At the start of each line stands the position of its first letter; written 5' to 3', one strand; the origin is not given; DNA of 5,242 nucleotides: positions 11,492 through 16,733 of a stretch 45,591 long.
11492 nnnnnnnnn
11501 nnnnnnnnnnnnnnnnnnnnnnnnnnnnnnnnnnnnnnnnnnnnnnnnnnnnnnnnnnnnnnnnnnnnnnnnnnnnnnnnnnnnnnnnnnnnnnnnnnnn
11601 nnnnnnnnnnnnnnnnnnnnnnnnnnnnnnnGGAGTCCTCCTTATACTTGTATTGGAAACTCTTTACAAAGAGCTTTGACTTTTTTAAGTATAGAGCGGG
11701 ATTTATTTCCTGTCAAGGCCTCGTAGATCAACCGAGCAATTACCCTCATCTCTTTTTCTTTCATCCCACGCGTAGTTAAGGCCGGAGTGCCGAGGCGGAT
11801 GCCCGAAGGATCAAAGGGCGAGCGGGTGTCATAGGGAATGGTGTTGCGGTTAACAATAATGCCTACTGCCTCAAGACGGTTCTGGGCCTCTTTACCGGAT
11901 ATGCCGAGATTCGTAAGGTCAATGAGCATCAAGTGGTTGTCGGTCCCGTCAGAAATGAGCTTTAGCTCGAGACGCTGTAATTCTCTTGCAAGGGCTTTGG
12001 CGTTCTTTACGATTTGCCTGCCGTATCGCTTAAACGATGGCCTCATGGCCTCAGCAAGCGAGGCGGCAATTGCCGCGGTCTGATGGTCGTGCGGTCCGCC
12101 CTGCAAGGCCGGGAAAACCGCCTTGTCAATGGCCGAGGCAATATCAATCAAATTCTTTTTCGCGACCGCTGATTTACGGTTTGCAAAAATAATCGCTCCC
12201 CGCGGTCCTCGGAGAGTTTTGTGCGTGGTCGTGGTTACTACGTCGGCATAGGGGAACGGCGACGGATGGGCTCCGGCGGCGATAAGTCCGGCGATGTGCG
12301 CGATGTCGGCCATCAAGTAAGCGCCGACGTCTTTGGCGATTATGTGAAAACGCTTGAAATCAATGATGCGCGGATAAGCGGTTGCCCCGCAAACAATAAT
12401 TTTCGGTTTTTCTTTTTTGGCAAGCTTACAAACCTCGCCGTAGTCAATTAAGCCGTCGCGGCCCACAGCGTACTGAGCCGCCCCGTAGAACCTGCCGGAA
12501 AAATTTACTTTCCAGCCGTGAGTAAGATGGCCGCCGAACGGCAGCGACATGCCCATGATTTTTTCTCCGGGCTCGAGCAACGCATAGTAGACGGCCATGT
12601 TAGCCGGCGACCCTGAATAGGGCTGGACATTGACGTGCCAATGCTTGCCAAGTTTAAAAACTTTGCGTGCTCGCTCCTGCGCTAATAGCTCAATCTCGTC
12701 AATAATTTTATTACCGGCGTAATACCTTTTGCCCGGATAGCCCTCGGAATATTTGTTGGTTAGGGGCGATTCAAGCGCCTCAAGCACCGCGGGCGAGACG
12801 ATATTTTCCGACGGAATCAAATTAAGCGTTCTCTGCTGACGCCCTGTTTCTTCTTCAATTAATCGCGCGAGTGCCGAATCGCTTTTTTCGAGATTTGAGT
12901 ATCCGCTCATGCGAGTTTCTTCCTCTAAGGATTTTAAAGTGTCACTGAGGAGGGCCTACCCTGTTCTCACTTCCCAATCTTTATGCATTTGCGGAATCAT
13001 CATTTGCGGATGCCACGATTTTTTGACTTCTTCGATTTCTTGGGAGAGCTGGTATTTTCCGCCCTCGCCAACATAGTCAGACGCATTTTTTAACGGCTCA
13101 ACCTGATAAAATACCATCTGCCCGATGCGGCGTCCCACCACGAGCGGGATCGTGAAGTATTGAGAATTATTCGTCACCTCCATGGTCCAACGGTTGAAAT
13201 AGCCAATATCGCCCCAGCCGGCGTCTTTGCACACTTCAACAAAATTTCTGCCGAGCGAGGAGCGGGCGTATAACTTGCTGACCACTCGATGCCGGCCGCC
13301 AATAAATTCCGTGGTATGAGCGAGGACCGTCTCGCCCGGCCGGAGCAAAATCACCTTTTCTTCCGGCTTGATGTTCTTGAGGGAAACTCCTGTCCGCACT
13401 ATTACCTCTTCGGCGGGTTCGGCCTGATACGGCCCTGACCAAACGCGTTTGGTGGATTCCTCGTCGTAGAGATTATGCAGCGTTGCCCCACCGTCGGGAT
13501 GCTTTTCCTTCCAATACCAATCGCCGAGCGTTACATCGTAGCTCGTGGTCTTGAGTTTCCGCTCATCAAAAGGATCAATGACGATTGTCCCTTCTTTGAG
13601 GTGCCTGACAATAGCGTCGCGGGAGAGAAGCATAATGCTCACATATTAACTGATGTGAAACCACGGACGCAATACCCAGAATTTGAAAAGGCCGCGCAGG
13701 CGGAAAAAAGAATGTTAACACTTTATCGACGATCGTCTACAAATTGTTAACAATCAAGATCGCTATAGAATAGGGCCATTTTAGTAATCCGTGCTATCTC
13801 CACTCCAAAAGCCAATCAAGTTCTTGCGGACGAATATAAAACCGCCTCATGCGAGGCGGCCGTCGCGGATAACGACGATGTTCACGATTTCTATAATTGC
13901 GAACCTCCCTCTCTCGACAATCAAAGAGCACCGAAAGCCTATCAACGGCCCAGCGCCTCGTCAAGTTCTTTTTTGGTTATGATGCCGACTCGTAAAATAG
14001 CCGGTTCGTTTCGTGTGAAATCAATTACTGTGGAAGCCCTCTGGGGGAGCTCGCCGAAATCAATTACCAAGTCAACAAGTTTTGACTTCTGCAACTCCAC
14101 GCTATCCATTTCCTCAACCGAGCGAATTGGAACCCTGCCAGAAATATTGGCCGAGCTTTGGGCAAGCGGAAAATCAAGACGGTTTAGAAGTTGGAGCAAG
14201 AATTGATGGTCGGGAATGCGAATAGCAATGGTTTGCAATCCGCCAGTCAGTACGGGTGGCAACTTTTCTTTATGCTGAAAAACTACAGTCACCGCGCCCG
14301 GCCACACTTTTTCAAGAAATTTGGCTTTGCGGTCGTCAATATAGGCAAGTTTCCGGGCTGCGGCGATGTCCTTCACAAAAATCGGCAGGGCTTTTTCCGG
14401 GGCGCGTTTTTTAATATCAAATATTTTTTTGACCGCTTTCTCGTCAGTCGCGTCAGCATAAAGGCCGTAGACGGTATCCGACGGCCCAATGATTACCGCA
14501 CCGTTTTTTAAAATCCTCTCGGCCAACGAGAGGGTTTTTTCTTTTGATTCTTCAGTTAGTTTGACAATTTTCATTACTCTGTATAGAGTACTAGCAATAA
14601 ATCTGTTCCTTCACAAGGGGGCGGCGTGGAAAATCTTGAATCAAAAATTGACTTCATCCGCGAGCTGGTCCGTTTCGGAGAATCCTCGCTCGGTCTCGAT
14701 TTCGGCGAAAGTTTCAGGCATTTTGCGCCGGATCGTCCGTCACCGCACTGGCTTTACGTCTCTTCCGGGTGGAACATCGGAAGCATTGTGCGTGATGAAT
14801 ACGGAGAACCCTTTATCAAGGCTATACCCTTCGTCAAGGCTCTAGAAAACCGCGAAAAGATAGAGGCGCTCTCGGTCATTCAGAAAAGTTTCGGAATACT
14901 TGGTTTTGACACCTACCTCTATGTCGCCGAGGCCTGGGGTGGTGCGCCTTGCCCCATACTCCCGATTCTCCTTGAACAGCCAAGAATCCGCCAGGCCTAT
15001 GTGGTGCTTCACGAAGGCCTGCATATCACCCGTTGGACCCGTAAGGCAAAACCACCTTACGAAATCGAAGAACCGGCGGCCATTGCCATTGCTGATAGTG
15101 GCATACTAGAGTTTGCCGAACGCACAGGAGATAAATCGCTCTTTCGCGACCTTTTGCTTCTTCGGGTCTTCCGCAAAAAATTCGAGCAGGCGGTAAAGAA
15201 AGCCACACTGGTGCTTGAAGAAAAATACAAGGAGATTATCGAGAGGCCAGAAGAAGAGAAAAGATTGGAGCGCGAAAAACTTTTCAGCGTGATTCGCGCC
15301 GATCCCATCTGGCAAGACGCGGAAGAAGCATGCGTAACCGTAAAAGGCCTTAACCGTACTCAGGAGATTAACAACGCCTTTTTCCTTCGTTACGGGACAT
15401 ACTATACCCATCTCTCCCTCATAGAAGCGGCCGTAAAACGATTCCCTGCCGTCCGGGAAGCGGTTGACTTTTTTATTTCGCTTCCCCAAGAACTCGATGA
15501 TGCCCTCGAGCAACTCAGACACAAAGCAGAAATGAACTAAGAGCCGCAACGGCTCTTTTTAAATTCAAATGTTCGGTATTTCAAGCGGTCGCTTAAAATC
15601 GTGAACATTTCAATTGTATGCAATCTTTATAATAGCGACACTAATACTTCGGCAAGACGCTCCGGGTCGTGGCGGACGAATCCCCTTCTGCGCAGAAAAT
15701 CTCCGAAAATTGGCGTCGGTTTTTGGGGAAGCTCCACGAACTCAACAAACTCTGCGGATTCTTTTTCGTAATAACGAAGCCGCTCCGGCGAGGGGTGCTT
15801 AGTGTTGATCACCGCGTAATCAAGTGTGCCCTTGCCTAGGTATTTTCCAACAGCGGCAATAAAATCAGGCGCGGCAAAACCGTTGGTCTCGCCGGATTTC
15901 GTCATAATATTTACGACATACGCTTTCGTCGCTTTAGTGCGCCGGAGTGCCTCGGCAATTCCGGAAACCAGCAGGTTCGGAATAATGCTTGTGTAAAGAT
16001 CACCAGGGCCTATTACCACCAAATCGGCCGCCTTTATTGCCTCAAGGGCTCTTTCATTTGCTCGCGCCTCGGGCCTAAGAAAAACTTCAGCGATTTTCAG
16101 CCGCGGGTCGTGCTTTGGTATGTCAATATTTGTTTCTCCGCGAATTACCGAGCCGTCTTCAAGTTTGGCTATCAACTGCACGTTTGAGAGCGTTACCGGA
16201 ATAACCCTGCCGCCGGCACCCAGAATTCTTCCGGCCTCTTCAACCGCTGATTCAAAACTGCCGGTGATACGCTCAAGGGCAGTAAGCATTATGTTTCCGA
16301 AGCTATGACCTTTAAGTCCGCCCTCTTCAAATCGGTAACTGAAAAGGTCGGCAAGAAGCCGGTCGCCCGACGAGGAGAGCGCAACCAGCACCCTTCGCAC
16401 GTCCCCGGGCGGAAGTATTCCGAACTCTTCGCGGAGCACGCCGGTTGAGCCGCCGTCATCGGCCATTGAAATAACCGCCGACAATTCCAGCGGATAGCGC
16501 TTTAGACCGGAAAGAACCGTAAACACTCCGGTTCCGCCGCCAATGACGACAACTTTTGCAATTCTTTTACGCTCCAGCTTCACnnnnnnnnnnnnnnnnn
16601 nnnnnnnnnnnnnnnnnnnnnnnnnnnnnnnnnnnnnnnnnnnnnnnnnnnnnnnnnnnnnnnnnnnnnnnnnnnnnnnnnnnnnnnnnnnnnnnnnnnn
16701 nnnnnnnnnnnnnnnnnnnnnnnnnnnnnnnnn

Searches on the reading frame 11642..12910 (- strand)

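Call 17: search_protein_families(library=pfam, proteins=[window:11642-12910:-], max_evalue=0.01)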
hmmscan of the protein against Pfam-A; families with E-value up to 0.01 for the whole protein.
window:11642-12910:- (422 aa): 1 family
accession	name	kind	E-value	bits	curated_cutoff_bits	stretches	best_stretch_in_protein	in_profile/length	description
PF00464.25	SHMT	-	1.3e-164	548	27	1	7-395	1-399/399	Serine hydroxymethyltransferase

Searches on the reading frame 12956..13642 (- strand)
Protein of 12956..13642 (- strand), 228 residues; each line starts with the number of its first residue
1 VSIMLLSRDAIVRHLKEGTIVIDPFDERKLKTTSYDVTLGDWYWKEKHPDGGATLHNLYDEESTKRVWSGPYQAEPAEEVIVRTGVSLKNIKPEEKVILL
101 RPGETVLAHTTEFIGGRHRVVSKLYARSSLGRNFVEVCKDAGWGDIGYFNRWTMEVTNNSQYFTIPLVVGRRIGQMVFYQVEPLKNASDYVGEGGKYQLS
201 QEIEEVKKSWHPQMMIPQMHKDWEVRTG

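Call 17: search_protein_families(library=pfam, proteins=[window:12956-13642:-], max_evalue=0.01)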
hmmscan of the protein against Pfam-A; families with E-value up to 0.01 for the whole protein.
window:12956-13642:- (228 aa): 1 family
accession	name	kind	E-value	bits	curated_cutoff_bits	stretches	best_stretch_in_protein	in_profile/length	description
PF22769.1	DCD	-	4.2e-29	102.1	27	1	6-181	2-153/153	dCTP deaminase-like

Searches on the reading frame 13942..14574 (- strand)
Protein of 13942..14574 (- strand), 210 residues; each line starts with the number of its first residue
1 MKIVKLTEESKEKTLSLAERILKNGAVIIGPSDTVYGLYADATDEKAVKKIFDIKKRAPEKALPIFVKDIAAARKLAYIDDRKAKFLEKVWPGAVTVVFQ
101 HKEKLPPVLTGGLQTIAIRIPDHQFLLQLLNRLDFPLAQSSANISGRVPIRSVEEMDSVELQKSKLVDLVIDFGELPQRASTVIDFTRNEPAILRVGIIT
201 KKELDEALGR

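Call 17: search_protein_families(library=pfam, proteins=[window:13942-14574:-], max_evalue=0.01)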
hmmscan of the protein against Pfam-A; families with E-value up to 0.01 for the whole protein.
window:13942-14574:- (210 aa): 1 family
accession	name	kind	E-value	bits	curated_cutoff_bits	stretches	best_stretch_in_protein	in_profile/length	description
PF01300.24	Sua5_yciO_yrdC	-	5.4e-49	166.5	25.1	1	21-197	2-178/178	Telomere recombination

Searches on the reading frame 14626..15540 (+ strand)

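Call 17: search_protein_families(library=pfam, proteins=[window:14626-15540:+], max_evalue=0.01)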
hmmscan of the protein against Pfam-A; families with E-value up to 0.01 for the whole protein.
window:14626-15540:+ (304 aa): 1 family
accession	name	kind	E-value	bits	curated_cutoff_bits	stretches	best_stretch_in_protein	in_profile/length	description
PF10023.15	Aminopep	-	2e-09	37.7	25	1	93-292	117-312/322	Putative aminopeptidase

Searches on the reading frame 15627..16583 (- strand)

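Call 17: search_protein_families(library=pfam, proteins=[window:15627-16583:-], max_evalue=0.01)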
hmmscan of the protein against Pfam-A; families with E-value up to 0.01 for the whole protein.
window:15627-16583:- (318 aa): 1 family
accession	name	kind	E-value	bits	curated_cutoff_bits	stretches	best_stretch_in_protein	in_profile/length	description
PF01933.23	CofD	-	3.7e-94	315.6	30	1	11-281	1-271/290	2-phospho-L-lactate transferase CofD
